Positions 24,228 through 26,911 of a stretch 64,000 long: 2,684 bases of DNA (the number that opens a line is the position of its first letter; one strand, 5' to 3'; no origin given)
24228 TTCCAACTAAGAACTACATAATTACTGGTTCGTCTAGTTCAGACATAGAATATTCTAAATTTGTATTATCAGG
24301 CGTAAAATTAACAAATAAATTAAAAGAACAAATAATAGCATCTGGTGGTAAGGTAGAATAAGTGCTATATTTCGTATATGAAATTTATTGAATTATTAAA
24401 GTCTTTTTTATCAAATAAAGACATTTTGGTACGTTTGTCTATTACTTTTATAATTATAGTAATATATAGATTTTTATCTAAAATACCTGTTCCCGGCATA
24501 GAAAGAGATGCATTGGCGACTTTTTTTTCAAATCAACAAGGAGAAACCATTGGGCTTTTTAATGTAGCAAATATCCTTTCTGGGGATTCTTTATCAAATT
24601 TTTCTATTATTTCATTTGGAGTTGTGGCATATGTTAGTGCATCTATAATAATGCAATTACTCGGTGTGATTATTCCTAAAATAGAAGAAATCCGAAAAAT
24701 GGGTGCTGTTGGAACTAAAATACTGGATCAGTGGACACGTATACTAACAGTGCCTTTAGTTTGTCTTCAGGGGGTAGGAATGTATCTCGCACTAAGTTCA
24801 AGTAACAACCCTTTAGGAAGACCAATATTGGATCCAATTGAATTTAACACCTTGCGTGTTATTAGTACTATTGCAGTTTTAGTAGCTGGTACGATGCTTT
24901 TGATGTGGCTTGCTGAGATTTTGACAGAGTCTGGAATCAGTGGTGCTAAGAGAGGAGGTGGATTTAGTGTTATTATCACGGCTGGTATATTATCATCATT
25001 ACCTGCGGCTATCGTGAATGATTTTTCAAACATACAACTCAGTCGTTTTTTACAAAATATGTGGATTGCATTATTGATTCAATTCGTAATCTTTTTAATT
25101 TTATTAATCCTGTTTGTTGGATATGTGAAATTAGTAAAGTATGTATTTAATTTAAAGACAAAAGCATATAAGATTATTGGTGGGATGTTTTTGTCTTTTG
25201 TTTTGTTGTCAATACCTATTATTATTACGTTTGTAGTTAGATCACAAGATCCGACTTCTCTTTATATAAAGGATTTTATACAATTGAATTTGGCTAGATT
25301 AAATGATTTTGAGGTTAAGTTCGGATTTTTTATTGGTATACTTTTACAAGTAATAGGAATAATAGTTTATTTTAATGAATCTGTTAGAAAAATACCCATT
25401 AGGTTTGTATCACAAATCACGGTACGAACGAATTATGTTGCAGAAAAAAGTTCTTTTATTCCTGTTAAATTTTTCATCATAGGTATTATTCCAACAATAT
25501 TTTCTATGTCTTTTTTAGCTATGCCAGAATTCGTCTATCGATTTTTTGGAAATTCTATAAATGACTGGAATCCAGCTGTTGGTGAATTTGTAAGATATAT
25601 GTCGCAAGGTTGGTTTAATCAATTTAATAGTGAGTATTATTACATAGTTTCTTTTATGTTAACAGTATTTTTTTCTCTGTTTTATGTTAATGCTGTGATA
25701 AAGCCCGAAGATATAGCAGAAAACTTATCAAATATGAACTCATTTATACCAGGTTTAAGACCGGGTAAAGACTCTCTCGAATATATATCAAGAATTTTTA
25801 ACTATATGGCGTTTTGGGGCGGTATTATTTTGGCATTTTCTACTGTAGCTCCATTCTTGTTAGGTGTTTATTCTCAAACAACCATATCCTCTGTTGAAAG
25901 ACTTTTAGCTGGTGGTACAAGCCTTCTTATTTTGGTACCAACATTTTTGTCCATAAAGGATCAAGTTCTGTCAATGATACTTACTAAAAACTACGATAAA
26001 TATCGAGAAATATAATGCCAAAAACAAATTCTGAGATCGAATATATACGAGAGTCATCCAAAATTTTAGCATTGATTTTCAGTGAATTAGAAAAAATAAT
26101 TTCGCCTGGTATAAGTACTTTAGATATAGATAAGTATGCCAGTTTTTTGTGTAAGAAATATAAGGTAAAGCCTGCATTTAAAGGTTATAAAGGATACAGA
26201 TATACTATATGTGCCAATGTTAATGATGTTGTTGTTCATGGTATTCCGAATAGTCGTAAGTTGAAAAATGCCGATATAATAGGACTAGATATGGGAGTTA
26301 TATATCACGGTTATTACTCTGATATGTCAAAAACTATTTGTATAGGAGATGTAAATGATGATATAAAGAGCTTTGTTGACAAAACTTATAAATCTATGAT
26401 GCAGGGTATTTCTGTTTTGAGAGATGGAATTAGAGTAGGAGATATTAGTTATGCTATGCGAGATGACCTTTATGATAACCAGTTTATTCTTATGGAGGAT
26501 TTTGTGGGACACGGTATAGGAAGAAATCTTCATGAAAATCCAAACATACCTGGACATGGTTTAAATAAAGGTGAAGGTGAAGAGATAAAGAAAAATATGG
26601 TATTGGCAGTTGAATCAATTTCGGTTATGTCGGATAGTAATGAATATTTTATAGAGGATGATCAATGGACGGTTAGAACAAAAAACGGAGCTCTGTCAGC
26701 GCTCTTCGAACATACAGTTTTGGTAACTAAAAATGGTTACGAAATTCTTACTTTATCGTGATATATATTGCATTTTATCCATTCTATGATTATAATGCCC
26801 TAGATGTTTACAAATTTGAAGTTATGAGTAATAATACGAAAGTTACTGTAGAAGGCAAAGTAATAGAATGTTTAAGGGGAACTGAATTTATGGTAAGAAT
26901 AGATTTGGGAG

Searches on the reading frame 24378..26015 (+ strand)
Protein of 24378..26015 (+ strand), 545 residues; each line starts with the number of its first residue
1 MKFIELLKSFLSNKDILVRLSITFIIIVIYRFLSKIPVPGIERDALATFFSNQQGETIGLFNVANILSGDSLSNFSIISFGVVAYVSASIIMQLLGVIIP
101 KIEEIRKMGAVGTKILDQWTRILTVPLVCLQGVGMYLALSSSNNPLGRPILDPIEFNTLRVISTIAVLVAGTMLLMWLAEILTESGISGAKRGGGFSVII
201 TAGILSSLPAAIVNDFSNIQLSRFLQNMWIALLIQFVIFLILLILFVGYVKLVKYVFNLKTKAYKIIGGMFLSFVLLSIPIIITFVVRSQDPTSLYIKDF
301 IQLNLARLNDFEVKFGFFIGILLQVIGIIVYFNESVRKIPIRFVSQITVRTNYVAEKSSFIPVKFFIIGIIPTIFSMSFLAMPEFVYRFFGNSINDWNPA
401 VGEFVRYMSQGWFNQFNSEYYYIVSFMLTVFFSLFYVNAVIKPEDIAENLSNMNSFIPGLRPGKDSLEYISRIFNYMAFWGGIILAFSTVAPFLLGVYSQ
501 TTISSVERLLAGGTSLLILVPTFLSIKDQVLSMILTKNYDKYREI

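Call 21: search_protein_families(library=pfam, proteins=[window:24378-26015:+], max_evalue=0.001)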
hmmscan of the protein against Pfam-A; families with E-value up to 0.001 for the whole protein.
window:24378-26015:+ (545 aa): 1 family
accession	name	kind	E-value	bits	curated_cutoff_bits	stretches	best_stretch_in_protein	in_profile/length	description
PF00344.25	SecY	-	2e-66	224.9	32.2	2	281-524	101-303/306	SecY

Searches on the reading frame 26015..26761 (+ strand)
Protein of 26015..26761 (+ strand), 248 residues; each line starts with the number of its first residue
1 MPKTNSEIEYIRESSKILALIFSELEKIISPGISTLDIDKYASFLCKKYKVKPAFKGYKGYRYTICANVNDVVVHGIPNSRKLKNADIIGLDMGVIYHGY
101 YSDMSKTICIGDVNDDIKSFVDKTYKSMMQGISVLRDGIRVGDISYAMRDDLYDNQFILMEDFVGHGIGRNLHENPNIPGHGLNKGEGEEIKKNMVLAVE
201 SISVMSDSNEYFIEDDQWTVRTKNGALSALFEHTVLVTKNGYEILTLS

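Call 67: search_protein_families(library=pfam, proteins=[window:26015-26761:+], max_evalue=0.001)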
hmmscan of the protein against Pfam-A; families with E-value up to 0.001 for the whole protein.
window:26015-26761:+ (248 aa): 1 family
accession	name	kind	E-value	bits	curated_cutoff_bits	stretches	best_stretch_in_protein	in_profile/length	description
PF00557.29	Peptidase_M24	-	4.2e-40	138.2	23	1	9-239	1-208/208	Metallopeptidase family M24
